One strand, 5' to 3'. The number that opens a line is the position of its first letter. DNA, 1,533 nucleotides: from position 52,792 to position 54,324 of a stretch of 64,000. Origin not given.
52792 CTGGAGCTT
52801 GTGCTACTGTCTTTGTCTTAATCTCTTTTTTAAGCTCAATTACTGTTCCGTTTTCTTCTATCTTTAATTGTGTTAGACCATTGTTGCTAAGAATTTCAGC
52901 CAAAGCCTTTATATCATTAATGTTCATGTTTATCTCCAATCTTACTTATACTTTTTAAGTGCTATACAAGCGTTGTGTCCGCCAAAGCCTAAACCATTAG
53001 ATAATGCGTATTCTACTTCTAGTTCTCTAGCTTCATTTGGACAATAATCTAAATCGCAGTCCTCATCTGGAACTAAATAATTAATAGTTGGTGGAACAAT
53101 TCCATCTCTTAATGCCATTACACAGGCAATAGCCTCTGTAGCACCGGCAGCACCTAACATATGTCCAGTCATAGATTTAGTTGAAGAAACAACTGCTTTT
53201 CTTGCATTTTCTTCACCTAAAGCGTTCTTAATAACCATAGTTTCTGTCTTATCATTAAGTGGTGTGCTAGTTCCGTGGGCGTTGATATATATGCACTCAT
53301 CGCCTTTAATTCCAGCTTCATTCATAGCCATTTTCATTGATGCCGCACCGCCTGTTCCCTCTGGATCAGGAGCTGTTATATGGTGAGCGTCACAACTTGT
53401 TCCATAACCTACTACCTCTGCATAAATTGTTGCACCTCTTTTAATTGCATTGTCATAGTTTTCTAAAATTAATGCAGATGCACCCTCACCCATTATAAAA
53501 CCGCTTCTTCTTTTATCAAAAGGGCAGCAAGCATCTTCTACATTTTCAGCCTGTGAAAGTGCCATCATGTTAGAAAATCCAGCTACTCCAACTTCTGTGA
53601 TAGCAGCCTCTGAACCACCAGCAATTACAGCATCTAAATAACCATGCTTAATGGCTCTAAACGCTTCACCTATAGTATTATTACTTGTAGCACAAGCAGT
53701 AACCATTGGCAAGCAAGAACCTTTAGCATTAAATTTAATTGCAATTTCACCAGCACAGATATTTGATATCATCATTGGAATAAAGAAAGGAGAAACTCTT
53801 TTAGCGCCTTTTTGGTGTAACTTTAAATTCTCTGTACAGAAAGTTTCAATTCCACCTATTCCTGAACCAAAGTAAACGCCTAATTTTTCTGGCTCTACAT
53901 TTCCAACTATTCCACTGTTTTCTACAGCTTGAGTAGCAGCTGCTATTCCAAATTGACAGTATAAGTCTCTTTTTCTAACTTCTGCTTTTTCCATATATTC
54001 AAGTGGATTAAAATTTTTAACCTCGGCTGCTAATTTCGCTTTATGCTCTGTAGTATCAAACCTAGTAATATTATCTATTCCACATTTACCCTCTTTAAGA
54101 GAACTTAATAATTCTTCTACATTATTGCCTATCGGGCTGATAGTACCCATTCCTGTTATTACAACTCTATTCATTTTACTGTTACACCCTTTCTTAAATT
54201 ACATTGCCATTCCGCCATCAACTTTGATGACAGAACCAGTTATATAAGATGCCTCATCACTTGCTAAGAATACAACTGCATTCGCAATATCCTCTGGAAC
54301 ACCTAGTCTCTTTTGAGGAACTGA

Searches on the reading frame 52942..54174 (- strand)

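Call 46: search_protein_families(library=pfam, proteins=[window:52942-54174:-], max_evalue=0.00001)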
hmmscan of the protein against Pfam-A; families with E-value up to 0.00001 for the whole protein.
window:52942-54174:- (410 aa): 2 families
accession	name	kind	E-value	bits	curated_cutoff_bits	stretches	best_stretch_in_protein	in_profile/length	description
PF00109.32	ketoacyl-synt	-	7.7e-50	170.3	20.8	1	1-242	1-251/252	Beta-ketoacyl synthase, N-terminal domain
PF02801.28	Ketoacyl-synt_C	-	2.6e-37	127.9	20.8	1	251-366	1-118/119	Beta-ketoacyl synthase, C-terminal domain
